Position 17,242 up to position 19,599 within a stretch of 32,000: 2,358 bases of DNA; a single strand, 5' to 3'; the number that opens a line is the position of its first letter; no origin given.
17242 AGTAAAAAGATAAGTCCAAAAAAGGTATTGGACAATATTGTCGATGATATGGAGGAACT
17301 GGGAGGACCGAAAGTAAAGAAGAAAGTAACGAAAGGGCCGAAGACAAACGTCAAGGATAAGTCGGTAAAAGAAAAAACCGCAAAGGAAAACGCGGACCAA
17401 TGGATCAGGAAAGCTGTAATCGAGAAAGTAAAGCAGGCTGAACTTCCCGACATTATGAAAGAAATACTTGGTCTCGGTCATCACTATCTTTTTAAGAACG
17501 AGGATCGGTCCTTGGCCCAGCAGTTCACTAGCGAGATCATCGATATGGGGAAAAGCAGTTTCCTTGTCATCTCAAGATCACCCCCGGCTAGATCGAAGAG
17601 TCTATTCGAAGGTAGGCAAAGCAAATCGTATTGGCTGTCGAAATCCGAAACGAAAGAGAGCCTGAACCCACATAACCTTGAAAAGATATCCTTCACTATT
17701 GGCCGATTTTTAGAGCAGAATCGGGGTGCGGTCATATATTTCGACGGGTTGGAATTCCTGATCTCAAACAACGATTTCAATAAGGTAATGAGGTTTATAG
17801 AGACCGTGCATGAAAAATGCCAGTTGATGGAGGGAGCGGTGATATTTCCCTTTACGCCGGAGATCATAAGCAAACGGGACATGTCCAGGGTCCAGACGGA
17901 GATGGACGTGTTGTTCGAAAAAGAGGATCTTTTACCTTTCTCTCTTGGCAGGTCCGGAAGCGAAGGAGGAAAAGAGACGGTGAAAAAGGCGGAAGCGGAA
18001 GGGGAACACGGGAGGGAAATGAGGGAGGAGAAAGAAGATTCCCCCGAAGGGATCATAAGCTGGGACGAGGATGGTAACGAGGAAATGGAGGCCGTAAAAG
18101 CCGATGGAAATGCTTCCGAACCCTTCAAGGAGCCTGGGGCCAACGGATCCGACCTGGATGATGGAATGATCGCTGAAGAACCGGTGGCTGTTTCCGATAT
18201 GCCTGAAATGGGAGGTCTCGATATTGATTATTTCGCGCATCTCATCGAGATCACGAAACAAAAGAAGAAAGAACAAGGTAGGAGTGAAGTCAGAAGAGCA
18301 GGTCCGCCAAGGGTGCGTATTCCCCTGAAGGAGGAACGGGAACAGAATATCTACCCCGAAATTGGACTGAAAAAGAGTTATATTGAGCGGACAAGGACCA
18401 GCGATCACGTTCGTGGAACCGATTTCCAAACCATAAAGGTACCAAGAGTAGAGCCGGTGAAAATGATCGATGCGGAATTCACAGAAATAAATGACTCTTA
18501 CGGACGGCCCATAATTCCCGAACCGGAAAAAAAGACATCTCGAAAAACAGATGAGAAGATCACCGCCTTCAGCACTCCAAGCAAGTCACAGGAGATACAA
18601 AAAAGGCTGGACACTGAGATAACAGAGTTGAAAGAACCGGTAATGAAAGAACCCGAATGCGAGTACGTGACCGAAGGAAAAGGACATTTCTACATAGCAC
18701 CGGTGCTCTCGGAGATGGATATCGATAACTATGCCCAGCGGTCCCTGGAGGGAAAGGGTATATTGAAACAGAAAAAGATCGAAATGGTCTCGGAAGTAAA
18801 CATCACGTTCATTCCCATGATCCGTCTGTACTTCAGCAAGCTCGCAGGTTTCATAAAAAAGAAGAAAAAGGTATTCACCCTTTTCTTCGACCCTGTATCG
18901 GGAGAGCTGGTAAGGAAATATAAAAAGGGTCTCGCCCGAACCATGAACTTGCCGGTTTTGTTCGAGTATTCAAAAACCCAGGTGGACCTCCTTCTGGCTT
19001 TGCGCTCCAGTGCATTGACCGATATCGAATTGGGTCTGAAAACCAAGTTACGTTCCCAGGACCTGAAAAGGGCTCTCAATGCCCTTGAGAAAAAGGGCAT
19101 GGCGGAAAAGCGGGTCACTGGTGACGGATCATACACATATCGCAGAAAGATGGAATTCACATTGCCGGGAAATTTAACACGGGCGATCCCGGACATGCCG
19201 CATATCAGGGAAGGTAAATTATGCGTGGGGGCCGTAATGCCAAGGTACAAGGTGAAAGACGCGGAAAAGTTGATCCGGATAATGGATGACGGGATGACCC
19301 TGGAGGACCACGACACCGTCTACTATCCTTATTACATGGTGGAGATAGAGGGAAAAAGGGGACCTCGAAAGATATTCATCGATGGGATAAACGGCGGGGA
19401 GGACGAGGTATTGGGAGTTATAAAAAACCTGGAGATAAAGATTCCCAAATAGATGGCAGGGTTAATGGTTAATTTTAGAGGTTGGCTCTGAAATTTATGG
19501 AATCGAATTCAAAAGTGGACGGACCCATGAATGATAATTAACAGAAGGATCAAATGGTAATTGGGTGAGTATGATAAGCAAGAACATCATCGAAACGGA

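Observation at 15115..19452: Giant cytoplasmic fusion: HerA/FtsK-type ATPase + KLEKE coiled coil + DUF835-like module + wHTH C-terminal module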

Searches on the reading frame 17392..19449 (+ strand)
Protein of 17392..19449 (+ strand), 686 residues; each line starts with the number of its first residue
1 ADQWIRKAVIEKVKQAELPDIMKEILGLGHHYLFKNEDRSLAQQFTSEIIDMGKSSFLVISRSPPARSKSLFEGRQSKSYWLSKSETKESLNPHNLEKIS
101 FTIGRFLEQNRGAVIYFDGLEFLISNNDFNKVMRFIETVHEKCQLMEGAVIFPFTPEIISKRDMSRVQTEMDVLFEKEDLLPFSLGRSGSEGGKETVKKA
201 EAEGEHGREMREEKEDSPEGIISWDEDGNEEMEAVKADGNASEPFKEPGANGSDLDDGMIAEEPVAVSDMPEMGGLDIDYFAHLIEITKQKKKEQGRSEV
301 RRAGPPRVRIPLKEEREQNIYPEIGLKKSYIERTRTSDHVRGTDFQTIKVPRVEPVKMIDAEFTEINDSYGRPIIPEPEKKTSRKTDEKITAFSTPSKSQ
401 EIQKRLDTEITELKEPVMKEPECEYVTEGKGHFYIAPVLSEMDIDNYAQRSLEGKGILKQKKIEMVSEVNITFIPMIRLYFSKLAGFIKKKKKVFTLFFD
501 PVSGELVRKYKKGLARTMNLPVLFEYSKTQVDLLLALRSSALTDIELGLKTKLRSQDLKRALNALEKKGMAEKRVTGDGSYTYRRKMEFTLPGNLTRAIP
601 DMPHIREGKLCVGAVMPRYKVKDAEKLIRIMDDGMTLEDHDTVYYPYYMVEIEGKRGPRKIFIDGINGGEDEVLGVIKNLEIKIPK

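Call 7: find_homologous_proteins(query=window:17392-19449:+, max_evalue=0.001)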
Query window:17392-19449:+: 8000 candidates shared short words with the query, none scored E <= 0.001.
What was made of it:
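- Tried and rejected: Word-indexed search with aa 760-1445 (call 7).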

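Call 31: search_protein_representatives(protein=window:17437-19449:+)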
Query: 671 residues. Proteins with E-value up to 0.001 (for the whole library): 1543; up to 1e-10: 228; up to 1e-30: 13. The best 150 are listed.
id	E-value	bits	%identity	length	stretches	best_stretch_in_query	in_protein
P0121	0.0e+00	1056.2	73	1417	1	2-671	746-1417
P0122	3.2e-158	544.7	47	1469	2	186-670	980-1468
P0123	5.3e-100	352.4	57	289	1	389-671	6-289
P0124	1.4e-84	301.5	38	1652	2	404-663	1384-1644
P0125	1.4e-46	175.8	28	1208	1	42-659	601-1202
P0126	1.6e-46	175.7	28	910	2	406-660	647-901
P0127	1.2e-45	172.8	31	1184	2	413-661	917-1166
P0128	1.4e-42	162.7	29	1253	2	412-662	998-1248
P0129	1.3e-40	156.2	31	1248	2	14-162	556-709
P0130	1.4e-40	156.0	30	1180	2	414-662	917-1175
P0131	7.3e-39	150.4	35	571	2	434-660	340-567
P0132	2.5e-36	142.1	29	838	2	423-663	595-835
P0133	1.7e-34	136.0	32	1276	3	432-659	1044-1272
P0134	5.3e-30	121.1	28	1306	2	413-656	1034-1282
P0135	1.5e-29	119.6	25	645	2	40-160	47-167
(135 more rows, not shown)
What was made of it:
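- Tried and rejected: The full HMMER scan (call 31) was needed.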

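Call 78: search_protein_families(library=pfam, proteins=[P0121, P0124, P0128, P0129, P0130, P0133, P0134], max_evalue=0.01)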
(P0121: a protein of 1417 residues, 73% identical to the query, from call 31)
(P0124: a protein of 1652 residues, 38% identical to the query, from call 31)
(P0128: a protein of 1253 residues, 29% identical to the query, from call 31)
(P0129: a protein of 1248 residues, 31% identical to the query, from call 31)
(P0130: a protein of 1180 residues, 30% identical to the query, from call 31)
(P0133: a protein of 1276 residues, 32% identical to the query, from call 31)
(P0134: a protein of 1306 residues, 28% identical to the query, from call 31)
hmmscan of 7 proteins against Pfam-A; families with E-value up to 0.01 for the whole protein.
P0121 (1417 aa): 4 families
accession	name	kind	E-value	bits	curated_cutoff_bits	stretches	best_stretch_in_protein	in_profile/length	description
PF05763.18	DUF835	-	8.8e-22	77.8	33.1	1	774-900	7-136/136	Protein of unknown function (DUF835)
PF01935.23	DUF87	-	1e-09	39.3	23.2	1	125-353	28-220/220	Helicase HerA, central domain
PF00004.35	AAA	-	0.0015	19.4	21.2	0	365-441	57-127/131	ATPase family associated with various cellular activities (AAA)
PF05872.18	HerA_C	-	0.0076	15.4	22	1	380-446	257-322/502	Helicase HerA-like C-terminal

P0124 (1652 aa): 4 families
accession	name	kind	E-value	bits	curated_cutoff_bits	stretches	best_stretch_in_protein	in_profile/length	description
PF05763.18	DUF835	-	2.3e-22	79.7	33.1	1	895-1015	15-136/136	Protein of unknown function (DUF835)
PF01935.23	DUF87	-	5e-10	40.3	23.2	1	98-326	28-220/220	Helicase HerA, central domain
PF05872.18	HerA_C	-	0.0025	17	22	0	353-455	257-361/502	Helicase HerA-like C-terminal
PF05707.18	Zot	-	0.0096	15.8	20.3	0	356-416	84-145/197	Zonular occludens toxin (Zot)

P0128 (1253 aa): 5 families
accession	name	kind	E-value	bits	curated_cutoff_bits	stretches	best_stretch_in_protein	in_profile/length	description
PF05763.18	DUF835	-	2.5e-30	105.5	33.1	1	602-735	4-136/136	Protein of unknown function (DUF835)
PF01935.23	DUF87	-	7e-10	39.8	23.2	1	80-307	28-219/220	Helicase HerA, central domain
PF05872.18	HerA_C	-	1.5e-05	24.3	22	1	335-451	257-375/502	Helicase HerA-like C-terminal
PF02037.33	SAP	-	2.2e-05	24.4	23.9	1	792-822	6-36/37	SAP domain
PF13401.12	AAA_22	-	0.00044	21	27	0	77-102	7-32/130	AAA domain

P0129 (1248 aa): 10 families
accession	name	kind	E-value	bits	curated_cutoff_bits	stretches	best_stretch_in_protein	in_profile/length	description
PF05763.18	DUF835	-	2.8e-27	95.6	33.1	1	582-702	16-135/136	Protein of unknown function (DUF835)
PF01935.23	DUF87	-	1.2e-08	35.7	23.2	1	85-312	28-219/220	Helicase HerA, central domain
PF02037.33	SAP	-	8e-07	29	23.9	1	734-766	2-34/37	SAP domain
PF05872.18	HerA_C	-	1.3e-05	24.5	22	1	334-448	251-367/502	Helicase HerA-like C-terminal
PF13401.12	AAA_22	-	0.00064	20.5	27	0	82-110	7-33/130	AAA domain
PF12802.13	MarR_2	-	0.00071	20.1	27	1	1091-1141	7-58/61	MarR family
PF18953.6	SAP_new25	-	0.00075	19.5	26.3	1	739-765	10-36/51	SAP domain-containing new25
PF01047.28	MarR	-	0.00087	19.6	24.6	1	1091-1142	5-56/59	MarR family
PF06414.18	Zeta_toxin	-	0.0069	16.3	22.3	1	74-118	10-51/199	Zeta toxin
PF12840.13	HTH_20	-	0.0095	16.3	27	0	1092-1134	7-49/51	Helix-turn-helix domain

P0130 (1180 aa): 7 families
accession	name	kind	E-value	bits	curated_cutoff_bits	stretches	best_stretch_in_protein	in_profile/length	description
PF05763.18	DUF835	-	1e-29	103.5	33.1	1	569-702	4-136/136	Protein of unknown function (DUF835)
PF01935.23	DUF87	-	1.2e-09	39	23.2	1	81-309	28-220/220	Helicase HerA, central domain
PF05872.18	HerA_C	-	6.3e-06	25.5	22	1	336-443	257-366/502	Helicase HerA-like C-terminal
PF12802.13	MarR_2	-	0.0017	18.9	27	1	1012-1060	1-50/61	MarR family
PF13401.12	AAA_22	-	0.0019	18.9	27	0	78-103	7-32/130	AAA domain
PF25212.1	HVO_A0114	-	0.0066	16.7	27.6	0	1014-1071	20-77/84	HVO_A0114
PF02037.33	SAP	-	0.0086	16.1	23.9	1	726-757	6-37/37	SAP domain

P0133 (1276 aa): 10 families
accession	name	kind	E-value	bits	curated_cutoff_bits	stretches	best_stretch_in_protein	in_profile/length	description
PF05763.18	DUF835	-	3.2e-21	76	33.1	2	731-795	72-136/136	Protein of unknown function (DUF835)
PF01935.23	DUF87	-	1.8e-09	38.5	23.2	1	96-324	28-220/220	Helicase HerA, central domain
PF01978.25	TrmB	-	8.2e-06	26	25.6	1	1119-1173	4-58/68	Sugar-specific transcriptional regulator TrmB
PF02037.33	SAP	-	0.00013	21.9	23.9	1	866-888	14-36/37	SAP domain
PF18953.6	SAP_new25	-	0.00031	20.8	26.3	1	859-893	10-44/51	SAP domain-containing new25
PF01022.26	HTH_5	-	0.0006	20.1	22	1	1128-1168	7-46/47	Bacterial regulatory protein, arsR family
PF13463.12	HTH_27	-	0.00068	20.3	22.2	1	1123-1174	3-55/68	Winged helix DNA-binding domain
PF01047.28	MarR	-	0.00078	19.7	24.6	1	1121-1170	1-50/59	MarR family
PF05872.18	HerA_C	-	0.0016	17.6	22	1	351-455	257-363/502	Helicase HerA-like C-terminal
PF13401.12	AAA_22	-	0.0053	17.5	27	0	93-121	7-33/130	AAA domain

P0134 (1306 aa): 7 families
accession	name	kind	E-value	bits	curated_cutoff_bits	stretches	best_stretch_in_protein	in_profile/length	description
PF05763.18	DUF835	-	2.1e-29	102.5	33.1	1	604-735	6-136/136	Protein of unknown function (DUF835)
PF01935.23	DUF87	-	2.3e-09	38.1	23.2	1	136-359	28-216/220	Helicase HerA, central domain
PF02037.33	SAP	-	2.5e-08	33.8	23.9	1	778-809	6-37/37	SAP domain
PF18953.6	SAP_new25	-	3.8e-08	33.3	26.3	1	779-813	10-44/51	SAP domain-containing new25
PF13401.12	AAA_22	-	0.00093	20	27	0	133-166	7-38/130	AAA domain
PF05729.18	NACHT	-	0.0017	18.7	26.7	0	669-725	75-135/167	NACHT domain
PF05872.18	HerA_C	-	0.0085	15.2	22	1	390-456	257-322/502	Helicase HerA-like C-terminal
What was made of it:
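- On SAP domain: Present above threshold in distant orthologues P0128, P0129 and P0134 (call 78)
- SAP domain scores above the Pfam threshold in distant orthologues P0128, P0129 and P0134 (call 78).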

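Call 79: find_encoding_contigs(protein=P0123, flank=6000, max_places=2)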
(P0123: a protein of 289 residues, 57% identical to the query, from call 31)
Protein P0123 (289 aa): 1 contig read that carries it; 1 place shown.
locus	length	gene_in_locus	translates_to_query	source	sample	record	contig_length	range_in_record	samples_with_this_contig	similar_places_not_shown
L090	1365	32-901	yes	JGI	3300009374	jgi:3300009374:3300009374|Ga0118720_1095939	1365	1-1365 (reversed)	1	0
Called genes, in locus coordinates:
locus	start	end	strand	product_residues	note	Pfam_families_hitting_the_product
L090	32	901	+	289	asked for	-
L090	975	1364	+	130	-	?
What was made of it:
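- Tried and rejected: It is a fragment at the end of a 1.4-kb contig (call 79).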

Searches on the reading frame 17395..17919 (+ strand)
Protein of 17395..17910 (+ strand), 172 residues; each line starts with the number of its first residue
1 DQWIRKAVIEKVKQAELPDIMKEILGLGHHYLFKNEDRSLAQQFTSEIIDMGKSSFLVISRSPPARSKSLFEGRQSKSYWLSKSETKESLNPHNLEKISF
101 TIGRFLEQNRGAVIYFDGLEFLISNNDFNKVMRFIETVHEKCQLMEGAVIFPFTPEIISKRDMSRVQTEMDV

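Call 6: search_protein_families(library=pfam, proteins=[window:17395-17910:+], max_evalue=10)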
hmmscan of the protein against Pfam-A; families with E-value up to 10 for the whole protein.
window:17395-17910:+ (172 aa): 2 families
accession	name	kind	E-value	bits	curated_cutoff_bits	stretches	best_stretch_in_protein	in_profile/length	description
PF05763.18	DUF835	-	5.5e-26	91.4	33.1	1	42-170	9-136/136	Protein of unknown function (DUF835)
PF24336.1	DUF7504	-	0.021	15.8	27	1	40-157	43-160/179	Family of unknown function (DUF7504)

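Call 17: find_homologous_proteins(query=window:17437-17919:+, max_evalue=0.001)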
Query window:17437-17919:+: 19 candidates shared short words with the query, none scored E <= 0.001.
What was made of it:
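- Closest known: DUF835 / iKaiC output domains of archaeal response regulators. Different: The word-indexed search found no scoring match among its 19 candidates (call 17).
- Tried and rejected: The same search with DUF835 alone found only 19 candidates and no hit (call 17).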

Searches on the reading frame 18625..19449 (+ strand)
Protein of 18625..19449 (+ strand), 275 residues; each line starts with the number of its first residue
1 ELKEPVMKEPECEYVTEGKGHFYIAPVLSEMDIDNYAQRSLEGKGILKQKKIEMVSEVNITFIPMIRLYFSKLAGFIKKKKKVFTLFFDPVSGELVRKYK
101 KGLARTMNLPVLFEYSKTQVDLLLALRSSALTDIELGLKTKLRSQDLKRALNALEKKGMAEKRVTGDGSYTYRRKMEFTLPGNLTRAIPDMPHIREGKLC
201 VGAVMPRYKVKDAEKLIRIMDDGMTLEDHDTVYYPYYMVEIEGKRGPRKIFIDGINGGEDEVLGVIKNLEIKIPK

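Call 6: search_protein_families(library=pfam, proteins=[window:18625-19449:+], max_evalue=10)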
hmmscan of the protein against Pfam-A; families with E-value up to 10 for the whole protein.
window:18625-19449:+ (275 aa): 3 families
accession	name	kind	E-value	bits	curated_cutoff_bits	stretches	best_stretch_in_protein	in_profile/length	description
PF25213.1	HVO_A0261_N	-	0.00093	19.5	35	1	116-171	10-62/86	HVO_A0261 N-terminal domain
PF12802.13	MarR_2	-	0.017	15.7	27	1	118-167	6-58/61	MarR family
PF02002.24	TFIIE_alpha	-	0.17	12.2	22.9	1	122-169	18-66/105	TFIIE alpha subunit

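Call 24: predict_structure(alignment_id=A1)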
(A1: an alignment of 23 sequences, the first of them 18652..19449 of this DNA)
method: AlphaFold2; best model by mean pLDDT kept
length: 266 residues; sequences in the alignment: 23
mean_pLDDT: 87.4   pTM: 0.81
mean pLDDT of the five models: 87.4, 85.3, 85.0, 84.6, 83.8
residues with pLDDT >= 90: 168; 70-90: 70; 50-70: 20; < 50: 8
segments of 3 or more residues with pLDDT < 50: 1-8
pLDDT, mean of each block of 10 residues (from residue 1): 46 92 94 68 87 94 85 91 89 84 92 91 96 96 96 95 89 66 82 90 93 91 95 93 93 88 82
secondary structure, 60 per line:
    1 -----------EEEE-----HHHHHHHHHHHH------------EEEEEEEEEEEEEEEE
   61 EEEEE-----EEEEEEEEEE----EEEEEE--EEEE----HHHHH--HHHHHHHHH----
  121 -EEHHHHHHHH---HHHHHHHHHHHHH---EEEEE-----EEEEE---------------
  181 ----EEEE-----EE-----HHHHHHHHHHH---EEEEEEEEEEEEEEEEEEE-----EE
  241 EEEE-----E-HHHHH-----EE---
elements in order: E12-15 H21-32 E45-65 E71-80 E85-90 E93-96 H101-105 H108-116 H124-131 H135-147 E151-155 E161-165 E185-188 H201-211 E215-233 E239-244 H252-256
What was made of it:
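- The model is confident (pLDDT 87, pTM 0.81; call 24).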

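Call 27: fold_search(model_id=the predicted structure, library=pdb)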
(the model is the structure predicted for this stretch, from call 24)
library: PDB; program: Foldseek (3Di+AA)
matches with E <= 10: 1752; with E <= 0.001: 0
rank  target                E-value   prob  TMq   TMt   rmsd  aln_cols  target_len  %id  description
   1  3cjn                  2.0e-03  1.00  0.23  0.41   3.6        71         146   22  Crystal structure of transcriptional regulator, MarR family, from Silicibacter pomeroyi (released 2008-03-25)
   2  7ne9_AAA              4.2e-03  1.00  0.22  0.48   1.2        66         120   20  A single sensor controls large variations in zinc quotas in a marine cyanobacterium (released 2022-03-02)
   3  1smt_A                4.7e-03  1.00  0.23  0.60   1.7        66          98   17  SMTB REPRESSOR FROM SYNECHOCOCCUS PCC7942 (released 1997-12-03)
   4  5yhx_N                5.0e-03  1.00  0.22  0.40   1.1        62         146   19  Structure of Lactococcus lactis ZitR, wild type (released 2017-12-06)
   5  7kua                  5.3e-03  1.00  0.23  0.40   2.5        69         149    9  Crystal structure of the MarR family transcriptional regulator from Pseudomonas putida bound to Indole 3 acetic acid (released 2021-12-01)
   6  7krh                  5.6e-03  1.00  0.23  0.42   2.7        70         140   17  Crystal structure of the MarR family transcriptional regulator from Variovorax paradoxus with S28A and R46A mutations (released 2021-12-01)
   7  3cuo_D                6.0e-03  1.00  0.23  0.59   2.6        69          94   19  Crystal structure of the predicted DNA-binding transcriptional regulator from E. coli (released 2008-06-17)
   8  8ylg_A                6.3e-03  1.00  0.23  0.37   2.3        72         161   22  Crystal structure of Burkholderia thailandensis MftR in complex with operator DNA (released 2024-11-13)
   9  7kfq                  6.3e-03  1.00  0.22  0.41   2.8        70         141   17  Crystal structure of the MarR family transcriptional regulator from Variovorax paradoxus bound to 1H-Indole-3-Carboxylic (released 2021-11-10)
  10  4a6d                  6.3e-03  1.00  0.20  0.16   5.3        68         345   20  Crystal structure of human N-acetylserotonin methyltransferase (ASMT) in complex with SAM (released 2012-11-07)
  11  7kjl                  7.1e-03  1.00  0.23  0.42   2.7        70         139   17  Crystal structure of the MarR family transcriptional regulator from Variovorax paradoxus bound to Salicylic acid (released 2021-12-01)
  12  7kk0                  7.1e-03  1.00  0.21  0.41   2.9        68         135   18  Crystal structure of the MarR family transcriptional regulator from Variovorax paradoxus bound to Catechol (released 2021-12-01)
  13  5yhx_A                7.5e-03  1.00  0.22  0.39   1.5        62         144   21  Structure of Lactococcus lactis ZitR, wild type (released 2017-12-06)
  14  3pqk_A                7.5e-03  1.00  0.23  0.58   2.4        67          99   21  Crystal Structure of the transcriptional repressor BigR from Xylella fastidiosa (released 2011-06-01)
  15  3bdd_A                8.0e-03  1.00  0.23  0.43   2.1        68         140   18  CRYSTAL STRUCTURE OF A PUTATIVE MULTIPLE ANTIBIOTIC-RESISTANCE REPRESSOR (SSU05_1136) FROM STREPTOCOCCUS SUIS 89/1591  (released 2007-12-04)
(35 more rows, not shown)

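Call 30: search_protein_families(library=pfam, alignment_id=A1, max_evalue=1)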
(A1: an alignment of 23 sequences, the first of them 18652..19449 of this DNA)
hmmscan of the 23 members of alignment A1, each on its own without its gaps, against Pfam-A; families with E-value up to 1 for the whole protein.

A. member 1, window:18652-19449:+ (266 aa): 3 families
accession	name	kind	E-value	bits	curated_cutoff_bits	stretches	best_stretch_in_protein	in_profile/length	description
PF25213.1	HVO_A0261_N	-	0.00088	19.6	35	1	107-162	10-62/86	HVO_A0261 N-terminal domain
PF12802.13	MarR_2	-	0.016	15.8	27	1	109-158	6-58/61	MarR family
PF02002.24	TFIIE_alpha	-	0.14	12.5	22.9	1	113-160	18-66/105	TFIIE alpha subunit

B. families by the number of members that match (of 23 scanned): 56 families (the first 25 are shown)
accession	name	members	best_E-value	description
PF01978.25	TrmB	15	1.4e-06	Sugar-specific transcriptional regulator TrmB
PF12802.13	MarR_2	14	5.8e-05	MarR family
PF02002.24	TFIIE_alpha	13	3.9e-05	TFIIE alpha subunit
PF21984.2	DnaD_N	7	0.00038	DnaD N-terminal domain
PF13730.12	HTH_36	6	8.6e-05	Helix-turn-helix domain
PF01047.28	MarR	6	0.00012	MarR family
PF09339.16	HTH_IclR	6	0.00027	IclR helix-turn-helix domain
PF08221.17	HTH_9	5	0.00039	RNA polymerase III subunit RPC82 helix-turn-helix domain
PF25213.1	HVO_A0261_N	4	3.4e-05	HVO_A0261 N-terminal domain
PF25212.1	HVO_A0114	4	0.00025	HVO_A0114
PF12840.13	HTH_20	4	0.0056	Helix-turn-helix domain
PF04182.18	B-block_TFIIIC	4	0.016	B-block binding subunit of TFIIIC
PF09012.17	FeoC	4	0.064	FeoC like transcriptional regulator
PF24270.1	HTH_Cmi2_C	3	0.0017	Cmi2, C-terminal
PF13412.12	HTH_24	3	0.0051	Winged helix-turn-helix DNA-binding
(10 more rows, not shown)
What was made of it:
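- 18952..19146 (+): Winged helix-turn-helix (aa ~1280-1344), nested between the two units. calls 24 and 27 (Foldseek: MarR/ArsR/TFE-alpha, prob 1.0, E 2e-3); call 30 (TrmB, MarR_2 and TFIIE_alpha hits in 13-15 of 23 family members)
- On MarR or TrmB family proper: Homologues reach E 1e-6 for TrmB (calls 6, 30)
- The wHTH is confirmed by Foldseek (call 27) and by Pfam hits in most family members (call 30). The wHTH resembles MarR, TrmB and ArsR repressors and TFE-alpha (calls 27, 30).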

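Call 60: fold_search(model_id=the predicted structure, library=viral)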
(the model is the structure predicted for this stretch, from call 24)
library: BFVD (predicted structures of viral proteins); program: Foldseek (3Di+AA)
matches with E <= 10: 1416; with E <= 0.001: 0
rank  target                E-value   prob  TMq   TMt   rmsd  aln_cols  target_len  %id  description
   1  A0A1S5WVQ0            1.1e-03  1.00  0.22  0.39   3.4        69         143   25  (no name in the UniProt tables at hand)
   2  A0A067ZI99            3.9e-03  1.00  0.22  0.63   2.1        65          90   23  (no name in the UniProt tables at hand)
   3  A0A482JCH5            4.4e-03  1.00  0.22  0.48   3.6        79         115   20  Helix-turn-helix DNA binding domain protein [Mycobacterium phage Pinnie]
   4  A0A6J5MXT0            5.2e-03  1.00  0.22  0.58   1.4        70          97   16  Helix-turn-helix domain containing protein [uncultured Caudovirales phage]
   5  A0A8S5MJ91            5.2e-03  0.99  0.22  0.24  14.5       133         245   17  Chromosome replication initiation protein [Siphoviridae sp. ctHMI2]
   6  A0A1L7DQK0            5.9e-03  1.00  0.20  0.55   2.9        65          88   17  Uncharacterized protein [Ralstonia phage RS-PII-1]
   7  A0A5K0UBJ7            5.9e-03  0.69  0.27  0.16  22.7       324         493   11  DnaJ-like subfamily C member 3 [Yasminevirus sp. GU-2018]
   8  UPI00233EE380         6.2e-03  1.00  0.20  0.33  12.9        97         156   11  (no name look-up for this kind of identifier)
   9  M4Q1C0                7.0e-03  0.99  0.21  0.34  17.3       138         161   15  (no name in the UniProt tables at hand)
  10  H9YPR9                7.4e-03  1.00  0.21  0.68   1.8        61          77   21  (no name in the UniProt tables at hand)
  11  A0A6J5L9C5            7.8e-03  1.00  0.23  0.55   9.0        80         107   16  HTH_ARSR domain containing protein [uncultured Caudovirales phage]
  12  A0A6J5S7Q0            8.3e-03  1.00  0.19  0.47   3.6        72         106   22  Winged helix-turn-helix DNA-binding [uncultured Caudovirales phage]
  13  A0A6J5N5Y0            8.3e-03  1.00  0.22  0.15   6.0        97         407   16  Helix-turn-helix domain containing protein [uncultured Caudovirales phage]
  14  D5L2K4                8.8e-03  1.00  0.23  0.71   1.8        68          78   22  Hypothetical DNA-binding domain protein [uncultured virus]
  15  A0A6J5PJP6            8.8e-03  1.00  0.19  0.42   3.3        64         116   23  Uncharacterized protein [uncultured Caudovirales phage]
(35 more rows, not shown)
